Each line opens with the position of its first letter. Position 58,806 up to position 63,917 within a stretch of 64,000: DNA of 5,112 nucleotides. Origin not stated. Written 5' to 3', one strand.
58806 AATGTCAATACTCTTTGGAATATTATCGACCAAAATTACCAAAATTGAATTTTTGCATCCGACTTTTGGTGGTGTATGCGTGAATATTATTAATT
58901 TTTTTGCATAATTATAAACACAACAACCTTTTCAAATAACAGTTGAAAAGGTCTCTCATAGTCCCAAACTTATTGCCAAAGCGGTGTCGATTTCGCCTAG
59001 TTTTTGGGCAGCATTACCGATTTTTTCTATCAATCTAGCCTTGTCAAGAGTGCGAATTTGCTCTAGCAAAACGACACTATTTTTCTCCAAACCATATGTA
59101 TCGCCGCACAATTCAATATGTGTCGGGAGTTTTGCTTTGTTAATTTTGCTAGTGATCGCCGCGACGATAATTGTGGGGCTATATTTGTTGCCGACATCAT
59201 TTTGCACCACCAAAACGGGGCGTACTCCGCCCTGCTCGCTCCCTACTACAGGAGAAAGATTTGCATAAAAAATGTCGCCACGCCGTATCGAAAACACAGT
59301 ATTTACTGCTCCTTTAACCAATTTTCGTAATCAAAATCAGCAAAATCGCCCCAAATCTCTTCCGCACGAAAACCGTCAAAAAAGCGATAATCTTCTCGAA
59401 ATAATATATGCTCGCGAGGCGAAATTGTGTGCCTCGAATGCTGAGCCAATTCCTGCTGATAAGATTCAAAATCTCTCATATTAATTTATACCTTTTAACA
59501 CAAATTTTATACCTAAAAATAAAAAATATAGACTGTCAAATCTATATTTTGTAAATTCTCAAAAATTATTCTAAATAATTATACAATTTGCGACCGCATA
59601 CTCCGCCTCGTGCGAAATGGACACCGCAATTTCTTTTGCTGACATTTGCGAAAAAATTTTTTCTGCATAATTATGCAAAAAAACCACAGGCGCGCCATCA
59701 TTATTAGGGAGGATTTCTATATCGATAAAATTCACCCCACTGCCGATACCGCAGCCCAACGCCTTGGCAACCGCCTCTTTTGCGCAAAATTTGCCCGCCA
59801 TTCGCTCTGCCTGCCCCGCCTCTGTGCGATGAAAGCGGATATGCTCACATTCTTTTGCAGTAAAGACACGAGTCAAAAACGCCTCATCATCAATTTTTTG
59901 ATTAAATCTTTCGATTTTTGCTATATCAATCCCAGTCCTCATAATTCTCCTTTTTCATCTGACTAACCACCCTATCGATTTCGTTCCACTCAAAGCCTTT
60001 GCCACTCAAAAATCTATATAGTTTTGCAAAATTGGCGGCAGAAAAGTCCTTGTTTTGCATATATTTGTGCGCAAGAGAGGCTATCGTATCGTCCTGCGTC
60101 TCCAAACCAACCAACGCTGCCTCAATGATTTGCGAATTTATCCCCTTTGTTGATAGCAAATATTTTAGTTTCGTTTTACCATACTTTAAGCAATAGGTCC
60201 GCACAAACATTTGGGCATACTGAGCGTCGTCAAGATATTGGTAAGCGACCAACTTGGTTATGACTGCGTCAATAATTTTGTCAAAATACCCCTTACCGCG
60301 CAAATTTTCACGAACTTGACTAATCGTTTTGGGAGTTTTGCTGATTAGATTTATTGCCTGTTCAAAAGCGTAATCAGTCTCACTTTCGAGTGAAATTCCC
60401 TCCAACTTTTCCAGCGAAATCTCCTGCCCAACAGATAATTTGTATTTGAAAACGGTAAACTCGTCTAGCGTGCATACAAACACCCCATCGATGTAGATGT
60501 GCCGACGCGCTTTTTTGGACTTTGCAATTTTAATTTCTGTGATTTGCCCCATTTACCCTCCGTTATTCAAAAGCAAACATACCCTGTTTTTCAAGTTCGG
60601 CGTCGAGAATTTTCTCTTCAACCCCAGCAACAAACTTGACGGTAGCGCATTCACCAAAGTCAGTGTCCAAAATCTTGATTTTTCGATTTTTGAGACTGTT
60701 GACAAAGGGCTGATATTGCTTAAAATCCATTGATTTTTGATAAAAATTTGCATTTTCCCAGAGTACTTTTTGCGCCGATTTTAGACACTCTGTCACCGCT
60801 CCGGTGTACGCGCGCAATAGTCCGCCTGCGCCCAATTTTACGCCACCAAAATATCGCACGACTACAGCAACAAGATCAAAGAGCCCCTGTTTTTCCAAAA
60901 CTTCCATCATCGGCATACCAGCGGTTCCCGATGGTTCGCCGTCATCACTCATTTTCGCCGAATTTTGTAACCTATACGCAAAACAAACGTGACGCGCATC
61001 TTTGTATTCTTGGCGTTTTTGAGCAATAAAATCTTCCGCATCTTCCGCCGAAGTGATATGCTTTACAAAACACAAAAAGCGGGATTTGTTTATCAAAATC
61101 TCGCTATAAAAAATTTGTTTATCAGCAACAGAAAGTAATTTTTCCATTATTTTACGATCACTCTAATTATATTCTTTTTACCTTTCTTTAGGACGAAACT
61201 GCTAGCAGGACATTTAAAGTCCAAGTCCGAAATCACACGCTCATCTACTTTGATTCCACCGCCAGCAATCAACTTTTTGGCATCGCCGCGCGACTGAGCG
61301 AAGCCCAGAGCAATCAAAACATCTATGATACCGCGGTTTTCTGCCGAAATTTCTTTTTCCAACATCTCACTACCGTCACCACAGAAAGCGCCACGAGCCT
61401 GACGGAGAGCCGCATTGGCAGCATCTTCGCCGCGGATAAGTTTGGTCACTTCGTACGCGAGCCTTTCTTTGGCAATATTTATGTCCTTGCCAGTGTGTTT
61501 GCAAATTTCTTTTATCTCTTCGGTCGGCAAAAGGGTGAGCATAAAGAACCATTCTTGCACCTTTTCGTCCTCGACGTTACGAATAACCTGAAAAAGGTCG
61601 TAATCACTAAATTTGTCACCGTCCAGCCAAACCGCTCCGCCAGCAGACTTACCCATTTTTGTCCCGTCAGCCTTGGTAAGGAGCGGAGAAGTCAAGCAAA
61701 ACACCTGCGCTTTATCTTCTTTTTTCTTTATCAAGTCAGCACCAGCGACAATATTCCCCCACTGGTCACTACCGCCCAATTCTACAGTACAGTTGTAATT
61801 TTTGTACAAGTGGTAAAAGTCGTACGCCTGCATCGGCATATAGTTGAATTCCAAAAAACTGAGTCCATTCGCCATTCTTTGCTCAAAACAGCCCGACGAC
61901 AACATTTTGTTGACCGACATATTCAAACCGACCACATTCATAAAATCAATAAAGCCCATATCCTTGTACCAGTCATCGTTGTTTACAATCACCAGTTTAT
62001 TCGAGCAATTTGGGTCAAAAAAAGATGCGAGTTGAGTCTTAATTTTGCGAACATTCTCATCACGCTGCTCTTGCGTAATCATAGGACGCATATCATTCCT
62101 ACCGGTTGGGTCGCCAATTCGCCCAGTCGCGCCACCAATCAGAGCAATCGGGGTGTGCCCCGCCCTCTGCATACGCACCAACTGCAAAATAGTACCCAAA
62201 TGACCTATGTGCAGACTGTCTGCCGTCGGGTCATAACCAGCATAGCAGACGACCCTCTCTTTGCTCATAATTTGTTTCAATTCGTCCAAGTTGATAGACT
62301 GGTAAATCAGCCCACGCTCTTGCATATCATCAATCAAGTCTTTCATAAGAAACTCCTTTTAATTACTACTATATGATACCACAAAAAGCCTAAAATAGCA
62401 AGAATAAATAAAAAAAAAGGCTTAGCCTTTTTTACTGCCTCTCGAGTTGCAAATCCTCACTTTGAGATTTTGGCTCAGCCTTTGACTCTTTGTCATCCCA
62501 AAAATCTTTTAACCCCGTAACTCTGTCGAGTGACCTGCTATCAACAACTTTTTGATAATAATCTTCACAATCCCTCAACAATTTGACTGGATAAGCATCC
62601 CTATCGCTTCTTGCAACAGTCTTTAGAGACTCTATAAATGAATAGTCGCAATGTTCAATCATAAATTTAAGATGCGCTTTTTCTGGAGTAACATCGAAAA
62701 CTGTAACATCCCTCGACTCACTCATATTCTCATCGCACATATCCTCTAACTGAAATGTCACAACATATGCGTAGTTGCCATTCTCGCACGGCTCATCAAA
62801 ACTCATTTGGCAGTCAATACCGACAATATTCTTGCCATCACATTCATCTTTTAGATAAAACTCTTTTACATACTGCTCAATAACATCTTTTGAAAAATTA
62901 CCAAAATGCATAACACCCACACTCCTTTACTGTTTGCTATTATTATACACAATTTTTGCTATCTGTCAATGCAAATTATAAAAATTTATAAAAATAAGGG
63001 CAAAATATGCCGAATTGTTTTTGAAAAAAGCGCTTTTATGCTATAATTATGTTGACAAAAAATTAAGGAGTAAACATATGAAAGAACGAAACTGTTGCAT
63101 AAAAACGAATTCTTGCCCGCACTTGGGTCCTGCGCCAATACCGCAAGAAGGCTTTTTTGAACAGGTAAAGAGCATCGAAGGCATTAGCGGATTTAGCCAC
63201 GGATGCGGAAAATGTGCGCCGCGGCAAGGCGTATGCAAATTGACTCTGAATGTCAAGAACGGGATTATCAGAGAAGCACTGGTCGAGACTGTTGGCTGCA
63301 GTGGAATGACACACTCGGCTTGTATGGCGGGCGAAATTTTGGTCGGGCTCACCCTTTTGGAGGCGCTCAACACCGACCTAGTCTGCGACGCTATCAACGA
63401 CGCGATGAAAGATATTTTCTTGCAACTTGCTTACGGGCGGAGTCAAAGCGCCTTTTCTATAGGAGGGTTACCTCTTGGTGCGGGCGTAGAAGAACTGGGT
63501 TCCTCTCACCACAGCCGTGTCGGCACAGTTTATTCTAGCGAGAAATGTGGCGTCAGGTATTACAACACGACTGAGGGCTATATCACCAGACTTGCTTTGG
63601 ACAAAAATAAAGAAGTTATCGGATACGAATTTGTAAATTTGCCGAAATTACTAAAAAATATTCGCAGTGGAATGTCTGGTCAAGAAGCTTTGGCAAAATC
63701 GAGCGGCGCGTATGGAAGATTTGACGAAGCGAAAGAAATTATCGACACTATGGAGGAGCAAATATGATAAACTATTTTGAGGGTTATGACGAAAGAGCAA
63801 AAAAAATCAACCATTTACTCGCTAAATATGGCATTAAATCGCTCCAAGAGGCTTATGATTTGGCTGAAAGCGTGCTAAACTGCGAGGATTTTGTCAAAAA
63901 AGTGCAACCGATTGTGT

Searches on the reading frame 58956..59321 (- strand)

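Call 55: search_protein_families(library=pfam, proteins=[window:58956-59321:-], max_evalue=0.0001)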
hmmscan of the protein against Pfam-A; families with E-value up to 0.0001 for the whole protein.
window:58956-59321:- (121 aa): 1 family
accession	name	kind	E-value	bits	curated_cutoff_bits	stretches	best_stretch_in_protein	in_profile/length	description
PF02452.23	PemK_toxin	-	2.6e-34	118.1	23.1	1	13-118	1-108/109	PemK-like, MazF-like toxin of type II toxin-antitoxin system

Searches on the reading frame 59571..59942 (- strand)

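Call 55: search_protein_families(library=pfam, proteins=[window:59571-59942:-], max_evalue=0.0001)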
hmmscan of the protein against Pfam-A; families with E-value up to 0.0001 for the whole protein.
window:59571-59942:- (123 aa): 1 family
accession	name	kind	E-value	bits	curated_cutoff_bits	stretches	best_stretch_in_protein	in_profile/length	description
PF01648.25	ACPS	-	6.6e-19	68.4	25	1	4-118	3-109/111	4'-phosphopantetheinyl transferase superfamily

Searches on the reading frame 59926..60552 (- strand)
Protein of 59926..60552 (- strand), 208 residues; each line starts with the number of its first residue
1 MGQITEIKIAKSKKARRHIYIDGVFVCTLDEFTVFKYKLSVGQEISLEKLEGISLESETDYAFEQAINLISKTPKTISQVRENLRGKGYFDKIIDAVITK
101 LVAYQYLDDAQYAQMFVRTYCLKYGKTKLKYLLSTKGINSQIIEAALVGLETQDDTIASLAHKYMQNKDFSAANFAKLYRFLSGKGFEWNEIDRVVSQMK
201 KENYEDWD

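Call 55: search_protein_families(library=pfam, proteins=[window:59926-60552:-], max_evalue=0.0001)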
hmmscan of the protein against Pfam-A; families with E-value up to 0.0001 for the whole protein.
window:59926-60552:- (208 aa): 3 families
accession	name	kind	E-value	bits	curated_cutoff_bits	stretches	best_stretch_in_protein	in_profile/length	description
PF02631.22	RecX_HTH2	-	1.1e-10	42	26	1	108-147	1-42/42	RecX, second three-helix domain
PF21982.2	RecX_HTH1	-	1.6e-10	41.2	26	1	62-101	1-40/40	RecX, first three-helix domain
PF21981.2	RecX_HTH3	-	3e-06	27.7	26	1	155-196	5-48/48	RecX, third three-helix domain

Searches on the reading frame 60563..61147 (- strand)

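Call 55: search_protein_families(library=pfam, proteins=[window:60563-61147:-], max_evalue=0.0001)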
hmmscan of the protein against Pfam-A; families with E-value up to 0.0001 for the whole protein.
window:60563-61147:- (194 aa): 1 family
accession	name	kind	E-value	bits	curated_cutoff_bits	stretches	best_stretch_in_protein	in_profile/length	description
PF01205.25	UPF0029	-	4.1e-37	126.9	27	1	21-122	2-107/107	Uncharacterized protein family UPF0029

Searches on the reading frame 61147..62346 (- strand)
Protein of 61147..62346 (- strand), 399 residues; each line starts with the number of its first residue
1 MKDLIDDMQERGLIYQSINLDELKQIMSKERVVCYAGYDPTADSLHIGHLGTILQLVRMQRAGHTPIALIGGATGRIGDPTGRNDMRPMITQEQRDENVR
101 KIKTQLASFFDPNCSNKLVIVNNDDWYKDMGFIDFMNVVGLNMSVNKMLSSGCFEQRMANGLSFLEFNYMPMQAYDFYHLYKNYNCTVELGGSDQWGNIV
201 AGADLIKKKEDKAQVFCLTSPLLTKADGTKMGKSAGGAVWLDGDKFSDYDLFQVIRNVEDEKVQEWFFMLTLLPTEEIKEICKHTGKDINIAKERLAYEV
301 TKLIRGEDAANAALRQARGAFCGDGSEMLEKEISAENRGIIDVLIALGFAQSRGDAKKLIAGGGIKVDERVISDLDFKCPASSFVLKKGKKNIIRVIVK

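Call 55: search_protein_families(library=pfam, proteins=[window:61147-62346:-], max_evalue=0.0001)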
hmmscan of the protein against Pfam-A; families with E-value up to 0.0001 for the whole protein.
window:61147-62346:- (399 aa): 3 families
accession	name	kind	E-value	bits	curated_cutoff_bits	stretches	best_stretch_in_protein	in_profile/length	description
PF00579.31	tRNA-synt_1b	-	4.2e-80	269.6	21.1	1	29-320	3-290/292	tRNA synthetases class I (W and Y)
PF01479.30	S4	-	4.3e-07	30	22.8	1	341-380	3-43/48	S4 domain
PF22421.1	SYY_C-terminal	-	1e-06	29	27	1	330-392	11-79/83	Tyrosine--tRNA ligase SYY-like C-terminal domain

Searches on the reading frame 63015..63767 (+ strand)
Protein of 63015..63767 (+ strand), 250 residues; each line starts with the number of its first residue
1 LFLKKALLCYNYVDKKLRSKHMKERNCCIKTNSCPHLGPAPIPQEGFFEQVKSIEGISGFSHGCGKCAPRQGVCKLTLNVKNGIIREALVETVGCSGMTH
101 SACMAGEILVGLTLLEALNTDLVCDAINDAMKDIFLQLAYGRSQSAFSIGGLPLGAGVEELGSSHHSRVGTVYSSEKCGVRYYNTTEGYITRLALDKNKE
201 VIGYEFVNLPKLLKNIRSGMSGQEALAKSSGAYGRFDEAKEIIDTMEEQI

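Call 55: search_protein_families(library=pfam, proteins=[window:63015-63767:+], max_evalue=0.0001)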
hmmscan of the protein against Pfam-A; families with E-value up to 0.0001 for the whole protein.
window:63015-63767:+ (250 aa): 0 families

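Call 62: find_encoding_contigs(protein=window:63015-63767:+, flank=10000, max_places=6)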
Protein window:63015-63767:+ (250 aa): no gene with exactly this product is on record in the collection.
